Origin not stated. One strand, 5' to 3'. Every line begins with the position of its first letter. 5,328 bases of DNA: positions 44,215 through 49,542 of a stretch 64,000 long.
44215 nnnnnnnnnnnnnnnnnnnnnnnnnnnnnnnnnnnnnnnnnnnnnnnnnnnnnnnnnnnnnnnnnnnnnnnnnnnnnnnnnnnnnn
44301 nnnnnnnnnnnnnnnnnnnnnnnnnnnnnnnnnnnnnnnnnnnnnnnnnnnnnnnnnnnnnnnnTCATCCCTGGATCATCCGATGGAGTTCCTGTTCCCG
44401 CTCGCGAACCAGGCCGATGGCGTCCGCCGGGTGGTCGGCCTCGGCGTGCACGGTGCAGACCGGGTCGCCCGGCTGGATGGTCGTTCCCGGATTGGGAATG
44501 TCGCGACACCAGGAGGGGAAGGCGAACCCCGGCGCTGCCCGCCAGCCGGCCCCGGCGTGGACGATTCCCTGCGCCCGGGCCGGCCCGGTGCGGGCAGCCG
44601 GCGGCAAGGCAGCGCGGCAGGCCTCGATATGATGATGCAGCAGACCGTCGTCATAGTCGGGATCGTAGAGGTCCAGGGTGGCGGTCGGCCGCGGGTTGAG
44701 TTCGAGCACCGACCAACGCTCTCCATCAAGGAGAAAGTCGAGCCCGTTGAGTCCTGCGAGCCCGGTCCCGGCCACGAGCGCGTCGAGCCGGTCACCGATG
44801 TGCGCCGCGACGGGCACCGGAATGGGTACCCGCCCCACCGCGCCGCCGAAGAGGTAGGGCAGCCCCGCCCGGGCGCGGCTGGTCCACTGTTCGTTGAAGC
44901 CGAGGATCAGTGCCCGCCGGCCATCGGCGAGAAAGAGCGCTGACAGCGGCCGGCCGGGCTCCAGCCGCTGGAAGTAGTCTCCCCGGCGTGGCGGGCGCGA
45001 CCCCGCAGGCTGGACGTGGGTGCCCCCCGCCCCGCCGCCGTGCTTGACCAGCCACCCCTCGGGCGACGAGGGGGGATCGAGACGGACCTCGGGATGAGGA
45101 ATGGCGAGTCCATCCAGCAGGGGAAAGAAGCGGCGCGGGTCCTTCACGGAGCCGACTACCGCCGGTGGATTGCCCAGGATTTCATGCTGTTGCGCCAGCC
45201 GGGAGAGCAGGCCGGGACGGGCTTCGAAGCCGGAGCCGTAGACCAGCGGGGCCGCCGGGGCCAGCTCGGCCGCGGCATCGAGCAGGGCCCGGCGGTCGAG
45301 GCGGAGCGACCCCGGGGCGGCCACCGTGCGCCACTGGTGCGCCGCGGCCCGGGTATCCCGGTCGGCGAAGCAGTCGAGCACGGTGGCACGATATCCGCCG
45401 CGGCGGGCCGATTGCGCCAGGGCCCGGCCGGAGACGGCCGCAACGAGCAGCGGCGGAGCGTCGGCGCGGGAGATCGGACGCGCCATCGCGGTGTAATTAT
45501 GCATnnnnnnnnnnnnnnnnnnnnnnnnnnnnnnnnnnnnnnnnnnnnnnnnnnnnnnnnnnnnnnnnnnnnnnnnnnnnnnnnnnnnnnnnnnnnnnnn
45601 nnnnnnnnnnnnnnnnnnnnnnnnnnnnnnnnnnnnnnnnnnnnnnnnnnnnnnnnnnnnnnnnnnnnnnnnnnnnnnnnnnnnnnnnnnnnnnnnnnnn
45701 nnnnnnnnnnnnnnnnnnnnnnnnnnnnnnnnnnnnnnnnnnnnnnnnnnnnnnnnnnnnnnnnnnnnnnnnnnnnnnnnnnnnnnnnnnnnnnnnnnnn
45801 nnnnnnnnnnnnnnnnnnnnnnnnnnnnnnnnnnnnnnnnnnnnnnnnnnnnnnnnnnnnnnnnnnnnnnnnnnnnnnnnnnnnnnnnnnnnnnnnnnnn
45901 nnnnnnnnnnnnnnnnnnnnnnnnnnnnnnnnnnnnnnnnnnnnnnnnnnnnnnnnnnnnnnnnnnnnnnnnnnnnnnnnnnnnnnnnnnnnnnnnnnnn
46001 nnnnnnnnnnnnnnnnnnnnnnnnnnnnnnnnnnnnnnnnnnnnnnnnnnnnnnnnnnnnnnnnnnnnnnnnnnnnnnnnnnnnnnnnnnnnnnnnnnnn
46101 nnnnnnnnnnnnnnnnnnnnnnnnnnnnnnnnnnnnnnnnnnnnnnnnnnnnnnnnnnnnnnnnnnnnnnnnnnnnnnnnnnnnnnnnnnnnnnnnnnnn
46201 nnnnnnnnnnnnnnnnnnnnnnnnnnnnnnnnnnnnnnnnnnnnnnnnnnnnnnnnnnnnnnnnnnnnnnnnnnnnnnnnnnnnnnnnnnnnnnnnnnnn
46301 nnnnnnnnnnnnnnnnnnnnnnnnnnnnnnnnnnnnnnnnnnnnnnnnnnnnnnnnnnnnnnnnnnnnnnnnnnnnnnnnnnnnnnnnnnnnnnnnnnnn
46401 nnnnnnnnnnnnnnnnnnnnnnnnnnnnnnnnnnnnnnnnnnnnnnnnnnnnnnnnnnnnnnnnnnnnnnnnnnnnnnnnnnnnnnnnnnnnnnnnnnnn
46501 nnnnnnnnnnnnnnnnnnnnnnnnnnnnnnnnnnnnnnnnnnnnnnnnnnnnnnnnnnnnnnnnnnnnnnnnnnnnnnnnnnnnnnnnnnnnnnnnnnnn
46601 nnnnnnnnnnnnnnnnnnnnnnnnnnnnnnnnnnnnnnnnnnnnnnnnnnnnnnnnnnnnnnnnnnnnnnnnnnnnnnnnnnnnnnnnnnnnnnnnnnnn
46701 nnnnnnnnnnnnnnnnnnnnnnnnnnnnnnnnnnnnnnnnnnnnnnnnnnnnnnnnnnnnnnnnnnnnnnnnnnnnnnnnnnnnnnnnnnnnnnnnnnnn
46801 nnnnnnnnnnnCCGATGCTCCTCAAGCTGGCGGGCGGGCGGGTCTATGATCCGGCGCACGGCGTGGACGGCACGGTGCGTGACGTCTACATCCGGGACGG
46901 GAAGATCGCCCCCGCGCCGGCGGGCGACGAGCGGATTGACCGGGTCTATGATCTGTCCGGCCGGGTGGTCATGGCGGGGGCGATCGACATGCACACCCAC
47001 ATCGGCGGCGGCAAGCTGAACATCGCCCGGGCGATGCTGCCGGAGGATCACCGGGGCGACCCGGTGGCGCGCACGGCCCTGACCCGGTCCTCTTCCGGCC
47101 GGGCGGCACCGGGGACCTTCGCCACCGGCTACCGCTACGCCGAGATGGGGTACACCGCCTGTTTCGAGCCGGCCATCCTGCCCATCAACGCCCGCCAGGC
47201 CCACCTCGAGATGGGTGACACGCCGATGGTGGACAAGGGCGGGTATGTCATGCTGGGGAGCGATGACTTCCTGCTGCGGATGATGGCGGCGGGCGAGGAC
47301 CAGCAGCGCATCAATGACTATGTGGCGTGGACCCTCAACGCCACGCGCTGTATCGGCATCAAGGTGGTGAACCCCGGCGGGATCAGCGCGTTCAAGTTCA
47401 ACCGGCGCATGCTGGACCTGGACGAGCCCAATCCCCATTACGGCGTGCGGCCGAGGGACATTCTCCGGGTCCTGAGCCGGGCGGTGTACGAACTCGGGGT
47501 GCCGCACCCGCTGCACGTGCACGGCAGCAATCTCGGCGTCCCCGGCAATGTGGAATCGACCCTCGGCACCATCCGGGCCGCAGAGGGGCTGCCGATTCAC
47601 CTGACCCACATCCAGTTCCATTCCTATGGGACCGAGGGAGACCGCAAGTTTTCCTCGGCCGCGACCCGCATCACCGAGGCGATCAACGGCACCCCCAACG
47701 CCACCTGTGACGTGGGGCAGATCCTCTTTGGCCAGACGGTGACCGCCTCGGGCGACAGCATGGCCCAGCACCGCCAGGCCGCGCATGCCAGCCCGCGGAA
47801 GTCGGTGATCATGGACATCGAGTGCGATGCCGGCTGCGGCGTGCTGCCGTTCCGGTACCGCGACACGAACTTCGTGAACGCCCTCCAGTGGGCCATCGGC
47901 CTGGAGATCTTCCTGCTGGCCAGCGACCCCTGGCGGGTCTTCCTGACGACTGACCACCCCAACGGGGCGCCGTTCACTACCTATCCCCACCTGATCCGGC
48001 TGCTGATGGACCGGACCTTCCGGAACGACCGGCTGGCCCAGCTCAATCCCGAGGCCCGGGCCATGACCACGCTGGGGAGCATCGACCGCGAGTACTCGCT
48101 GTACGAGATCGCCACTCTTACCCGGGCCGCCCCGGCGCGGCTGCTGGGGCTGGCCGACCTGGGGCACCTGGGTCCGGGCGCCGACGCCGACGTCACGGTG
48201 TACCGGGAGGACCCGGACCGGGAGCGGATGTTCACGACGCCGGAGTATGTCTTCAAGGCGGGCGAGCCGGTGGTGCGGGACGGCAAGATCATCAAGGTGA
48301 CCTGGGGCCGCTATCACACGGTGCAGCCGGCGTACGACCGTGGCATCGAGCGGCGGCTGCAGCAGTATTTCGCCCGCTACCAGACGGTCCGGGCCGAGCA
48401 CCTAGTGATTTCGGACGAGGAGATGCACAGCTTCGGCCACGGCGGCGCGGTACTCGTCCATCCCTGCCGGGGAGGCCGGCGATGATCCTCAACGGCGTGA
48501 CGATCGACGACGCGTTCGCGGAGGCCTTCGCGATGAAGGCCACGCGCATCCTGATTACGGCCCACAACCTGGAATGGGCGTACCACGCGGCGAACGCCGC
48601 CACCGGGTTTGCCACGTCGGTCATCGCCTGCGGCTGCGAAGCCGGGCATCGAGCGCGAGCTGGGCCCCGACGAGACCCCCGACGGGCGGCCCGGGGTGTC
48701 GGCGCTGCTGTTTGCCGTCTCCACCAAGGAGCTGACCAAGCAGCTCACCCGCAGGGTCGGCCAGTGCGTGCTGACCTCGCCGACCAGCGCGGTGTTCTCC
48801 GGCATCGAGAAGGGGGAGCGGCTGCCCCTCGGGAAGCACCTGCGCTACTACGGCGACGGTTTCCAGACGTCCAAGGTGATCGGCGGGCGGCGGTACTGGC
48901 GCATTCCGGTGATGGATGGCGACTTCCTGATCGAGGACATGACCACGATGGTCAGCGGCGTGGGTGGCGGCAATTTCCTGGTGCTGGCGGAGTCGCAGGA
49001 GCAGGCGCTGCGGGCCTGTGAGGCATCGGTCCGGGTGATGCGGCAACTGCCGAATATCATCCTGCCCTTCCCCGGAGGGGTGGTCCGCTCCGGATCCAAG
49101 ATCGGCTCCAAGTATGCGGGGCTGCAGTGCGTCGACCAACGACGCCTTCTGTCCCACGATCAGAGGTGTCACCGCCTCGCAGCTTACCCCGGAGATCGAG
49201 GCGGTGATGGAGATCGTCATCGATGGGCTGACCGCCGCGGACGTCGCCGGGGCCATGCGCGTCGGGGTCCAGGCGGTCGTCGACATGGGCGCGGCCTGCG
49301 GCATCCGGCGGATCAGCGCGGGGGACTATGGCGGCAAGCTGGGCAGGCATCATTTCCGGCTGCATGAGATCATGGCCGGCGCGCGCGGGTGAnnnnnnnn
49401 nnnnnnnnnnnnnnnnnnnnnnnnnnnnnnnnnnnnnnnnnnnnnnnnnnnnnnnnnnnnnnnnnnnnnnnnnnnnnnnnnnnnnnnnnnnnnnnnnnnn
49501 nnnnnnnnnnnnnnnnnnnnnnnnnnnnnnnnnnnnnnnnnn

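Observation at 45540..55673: Two tandem paralogous formyl-methanofuran enzyme sets: an Fhc-type set (B subunit without Cys) followed by an Fwd-type set (FwdD + Cys-His B subunit), each with its own Ftr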

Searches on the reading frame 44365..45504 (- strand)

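Call 5: search_protein_families(library=pfam, proteins=[window:44365-45504:-], max_evalue=0.01)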
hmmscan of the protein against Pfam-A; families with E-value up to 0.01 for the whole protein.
window:44365-45504:- (379 aa): 1 family
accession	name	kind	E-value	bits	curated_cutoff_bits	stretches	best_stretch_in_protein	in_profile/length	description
PF02655.19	ATP-grasp_3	-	5.1e-13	49.8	23.2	1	131-276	12-160/160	ATP-grasp domain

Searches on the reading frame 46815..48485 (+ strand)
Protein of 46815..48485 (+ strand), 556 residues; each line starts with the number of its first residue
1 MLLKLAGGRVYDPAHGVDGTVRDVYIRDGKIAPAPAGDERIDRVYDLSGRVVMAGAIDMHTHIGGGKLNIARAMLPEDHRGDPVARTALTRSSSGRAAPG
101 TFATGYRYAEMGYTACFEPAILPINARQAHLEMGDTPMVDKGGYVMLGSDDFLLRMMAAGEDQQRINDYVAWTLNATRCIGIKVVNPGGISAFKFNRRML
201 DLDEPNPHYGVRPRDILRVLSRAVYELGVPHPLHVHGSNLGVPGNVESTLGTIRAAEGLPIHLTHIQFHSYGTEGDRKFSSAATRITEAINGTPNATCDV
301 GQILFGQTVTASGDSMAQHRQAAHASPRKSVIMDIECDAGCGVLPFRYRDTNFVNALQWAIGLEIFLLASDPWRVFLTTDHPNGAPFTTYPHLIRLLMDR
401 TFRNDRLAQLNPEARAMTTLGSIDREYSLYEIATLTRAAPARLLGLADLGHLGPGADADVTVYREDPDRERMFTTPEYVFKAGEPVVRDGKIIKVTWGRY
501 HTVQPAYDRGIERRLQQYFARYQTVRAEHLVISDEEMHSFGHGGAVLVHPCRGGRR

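Call 4: search_protein_families(library=pfam, proteins=[window:46815-48485:+], max_evalue=0.01)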
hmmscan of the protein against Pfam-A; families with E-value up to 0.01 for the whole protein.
window:46815-48485:+ (556 aa): 2 families
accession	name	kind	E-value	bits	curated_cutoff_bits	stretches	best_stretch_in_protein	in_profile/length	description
PF07969.17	Amidohydro_3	-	6.2e-50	171.5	29.7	1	43-487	1-472/472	Amidohydrolase family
PF01979.26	Amidohydro_1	-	2.2e-06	27.6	25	0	375-473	245-323/345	Amidohydrolase family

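Call 41: search_solved_structures(query=window:46815-48485:+, max_evalue=1e-10, show_alignments=2)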
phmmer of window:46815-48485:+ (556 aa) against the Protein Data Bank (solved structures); distinct sequences matched with E-value up to 1e-10: 6.
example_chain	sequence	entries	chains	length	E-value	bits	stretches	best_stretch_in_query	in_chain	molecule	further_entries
6s6y_A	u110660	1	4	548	4e-134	451.7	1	1-519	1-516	Formylmethanofuran dehydrogenase subunit A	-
8rja_A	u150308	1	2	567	1.5e-126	426.8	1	5-537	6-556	Formylmethanofuran dehydrogenase subunit A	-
9sw6_I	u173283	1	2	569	4.8e-111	375.5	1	6-536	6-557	Tungsten formylmethanofuran dehydrogenase, subunit A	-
5t5i_A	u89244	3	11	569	2.3e-109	370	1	6-534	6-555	Tungsten formylmethanofuran dehydrogenase subunit fwdA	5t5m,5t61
7bkb_G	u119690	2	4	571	8e-108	364.9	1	5-539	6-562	Formylmethanofuran dehydrogenase, subunit A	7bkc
9sfi_P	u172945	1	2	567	6.7e-105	355.3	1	6-534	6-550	Formylmethanofuran dehydrogenase subunit A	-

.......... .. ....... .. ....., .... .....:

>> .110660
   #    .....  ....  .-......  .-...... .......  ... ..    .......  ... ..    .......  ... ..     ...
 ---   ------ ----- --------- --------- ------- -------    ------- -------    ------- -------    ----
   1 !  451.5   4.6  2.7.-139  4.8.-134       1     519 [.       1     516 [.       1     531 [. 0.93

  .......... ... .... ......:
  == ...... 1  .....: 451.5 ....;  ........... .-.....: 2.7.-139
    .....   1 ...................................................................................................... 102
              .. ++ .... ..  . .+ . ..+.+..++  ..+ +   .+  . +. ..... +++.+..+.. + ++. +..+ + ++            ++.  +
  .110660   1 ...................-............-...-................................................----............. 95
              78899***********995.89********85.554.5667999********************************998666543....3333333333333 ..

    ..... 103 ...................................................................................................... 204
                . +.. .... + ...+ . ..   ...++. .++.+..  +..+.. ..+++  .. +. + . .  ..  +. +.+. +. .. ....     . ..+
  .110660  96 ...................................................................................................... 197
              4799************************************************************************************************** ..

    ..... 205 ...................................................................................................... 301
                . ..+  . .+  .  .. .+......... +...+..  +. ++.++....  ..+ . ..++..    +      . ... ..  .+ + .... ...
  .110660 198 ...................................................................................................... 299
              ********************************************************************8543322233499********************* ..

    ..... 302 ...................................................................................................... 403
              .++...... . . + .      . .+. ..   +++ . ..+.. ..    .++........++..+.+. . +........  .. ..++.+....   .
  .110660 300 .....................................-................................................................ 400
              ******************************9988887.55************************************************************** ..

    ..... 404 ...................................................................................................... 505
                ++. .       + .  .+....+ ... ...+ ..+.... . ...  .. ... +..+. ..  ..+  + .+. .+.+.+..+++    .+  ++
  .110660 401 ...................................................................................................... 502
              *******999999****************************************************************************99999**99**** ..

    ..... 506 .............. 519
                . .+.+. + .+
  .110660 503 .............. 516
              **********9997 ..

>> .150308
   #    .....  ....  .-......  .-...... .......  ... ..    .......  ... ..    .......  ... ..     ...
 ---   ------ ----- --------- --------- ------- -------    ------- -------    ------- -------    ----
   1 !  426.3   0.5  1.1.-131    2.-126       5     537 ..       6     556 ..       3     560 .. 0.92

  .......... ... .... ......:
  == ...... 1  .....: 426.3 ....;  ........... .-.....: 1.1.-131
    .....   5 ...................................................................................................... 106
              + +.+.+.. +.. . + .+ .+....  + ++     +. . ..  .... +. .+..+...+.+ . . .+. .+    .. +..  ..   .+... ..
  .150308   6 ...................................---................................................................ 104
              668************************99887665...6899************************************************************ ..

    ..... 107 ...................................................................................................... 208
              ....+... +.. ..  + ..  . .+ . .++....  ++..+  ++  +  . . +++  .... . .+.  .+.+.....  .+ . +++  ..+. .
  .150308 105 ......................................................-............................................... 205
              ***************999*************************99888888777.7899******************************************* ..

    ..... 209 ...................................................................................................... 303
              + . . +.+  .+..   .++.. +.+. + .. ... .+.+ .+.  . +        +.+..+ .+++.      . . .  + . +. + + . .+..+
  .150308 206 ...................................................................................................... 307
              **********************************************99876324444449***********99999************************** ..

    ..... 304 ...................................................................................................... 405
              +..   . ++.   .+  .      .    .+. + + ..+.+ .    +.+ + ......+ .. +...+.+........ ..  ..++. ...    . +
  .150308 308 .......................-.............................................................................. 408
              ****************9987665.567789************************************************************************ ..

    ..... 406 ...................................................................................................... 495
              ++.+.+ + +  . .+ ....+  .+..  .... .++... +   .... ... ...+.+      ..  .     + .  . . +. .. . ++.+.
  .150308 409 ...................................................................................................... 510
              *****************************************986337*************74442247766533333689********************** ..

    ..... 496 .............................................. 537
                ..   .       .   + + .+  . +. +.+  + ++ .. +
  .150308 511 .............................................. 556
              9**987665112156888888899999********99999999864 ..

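Call 52: search_protein_families(library=ncbifam, proteins=[window:46815-48485:+], max_evalue=0.001)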
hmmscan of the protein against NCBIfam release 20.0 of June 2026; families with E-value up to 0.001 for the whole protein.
window:46815-48485:+ (556 aa): 29 families (the best 25 are shown)
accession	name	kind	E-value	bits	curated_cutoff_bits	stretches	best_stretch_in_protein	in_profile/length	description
TIGR03121.1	one_C_dehyd_A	equivalog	8e-226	750.6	392.75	1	3-538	2-553/556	formylmethanofuran dehydrogenase subunit A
NF042911.1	FMH_DH_FwdA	exception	8e-134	447.2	950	1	7-537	6-558/569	tungsten-dependent formylmethanofuran dehydrogenase subunit FwdA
NF006689.0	PRK09237.1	equivalog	1.4e-15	56.8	371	1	5-63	7-66/383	amidohydrolase/deacetylase family metallohydrolase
NF006560.0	PRK09061.1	subfamily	5.9e-10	38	340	1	5-62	30-86/517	amidohydrolase family protein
TIGR03178.1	allantoinase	equivalog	3.3e-09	36.1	357.85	1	416-466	337-386/441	allantoinase AllB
NF004839.0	PRK06189.1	equivalog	5.8e-08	31.8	631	1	416-466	342-392/451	allantoinase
TIGR02318.1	phosphono_phnM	equivalog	7.1e-08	31.8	390.55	0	425-470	318-363/376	phosphonate metabolism protein PhnM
NF009060.0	PRK12394.1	equivalog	2.7e-07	29.7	442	0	5-63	7-65/381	metallo-dependent hydrolase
NF006845.0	PRK09357.2-6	equivalog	2.7e-07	29.6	728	1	6-63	6-64/428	dihydroorotase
NF005791.0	PRK07627.1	equivalog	2.8e-07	29.8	442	1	2-63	2-64/425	dihydroorotase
NF005759.0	PRK07583.1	equivalog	4.1e-07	29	403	0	21-67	40-88/438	cytosine deaminase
NF009941.0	PRK13404.1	subfamily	5.3e-07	28.6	647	0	18-64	18-64/478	dihydropyrimidinase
TIGR03583.1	EF_0837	hypoth_equivalog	3.4e-06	26.4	432.15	0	15-63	9-59/365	amidohydrolase/deacetylase family metallohydrolase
NF002668.0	PRK02382.1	equivalog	3.7e-06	25.9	452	0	17-63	9-57/436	dihydroorotase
NF006558.0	PRK09059.1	equivalog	1.2e-05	24.1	645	0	5-65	7-71/430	dihydroorotase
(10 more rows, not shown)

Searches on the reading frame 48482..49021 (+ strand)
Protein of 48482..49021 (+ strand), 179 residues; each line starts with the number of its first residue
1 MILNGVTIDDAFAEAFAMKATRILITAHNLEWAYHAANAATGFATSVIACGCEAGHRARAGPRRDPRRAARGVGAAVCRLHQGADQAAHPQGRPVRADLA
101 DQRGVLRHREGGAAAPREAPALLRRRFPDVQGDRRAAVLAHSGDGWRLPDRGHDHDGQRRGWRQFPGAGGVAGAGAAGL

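Call 4: search_protein_families(library=pfam, proteins=[window:48482-49021:+], max_evalue=0.01)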
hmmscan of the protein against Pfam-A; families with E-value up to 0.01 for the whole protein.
window:48482-49021:+ (179 aa): 1 family
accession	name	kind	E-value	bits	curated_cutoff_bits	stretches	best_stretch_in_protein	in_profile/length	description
PF01913.23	FTR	-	4.2e-22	79.1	27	1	1-62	1-62/142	Formylmethanofuran-tetrahydromethanopterin formyltransferase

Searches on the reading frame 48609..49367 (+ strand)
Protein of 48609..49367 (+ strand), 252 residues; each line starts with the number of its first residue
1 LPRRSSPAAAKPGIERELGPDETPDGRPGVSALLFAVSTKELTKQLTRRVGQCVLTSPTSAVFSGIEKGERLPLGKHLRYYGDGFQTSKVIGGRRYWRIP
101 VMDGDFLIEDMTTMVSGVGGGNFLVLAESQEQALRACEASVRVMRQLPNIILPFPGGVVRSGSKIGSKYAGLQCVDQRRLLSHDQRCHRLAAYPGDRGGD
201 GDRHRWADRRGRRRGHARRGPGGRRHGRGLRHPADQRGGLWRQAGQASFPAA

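Call 4: search_protein_families(library=pfam, proteins=[window:48609-49367:+], max_evalue=0.01)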
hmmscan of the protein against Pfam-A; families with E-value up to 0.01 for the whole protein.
window:48609-49367:+ (252 aa): 2 families
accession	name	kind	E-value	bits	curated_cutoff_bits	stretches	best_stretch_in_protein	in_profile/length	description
PF01913.23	FTR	-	6.3e-33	114.2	27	1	10-101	52-142/142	Formylmethanofuran-tetrahydromethanopterin formyltransferase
PF02741.20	FTR_C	-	1.7e-24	87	25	1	104-173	1-70/149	FTR, proximal lobe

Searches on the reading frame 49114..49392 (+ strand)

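Call 4: search_protein_families(library=pfam, proteins=[window:49114-49392:+], max_evalue=0.01)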
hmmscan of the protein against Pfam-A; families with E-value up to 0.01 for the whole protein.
window:49114-49392:+ (92 aa): 1 family
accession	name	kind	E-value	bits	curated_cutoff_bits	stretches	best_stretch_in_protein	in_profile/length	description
PF02741.20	FTR_C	-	1.7e-28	100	25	1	5-86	70-149/149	FTR, proximal lobe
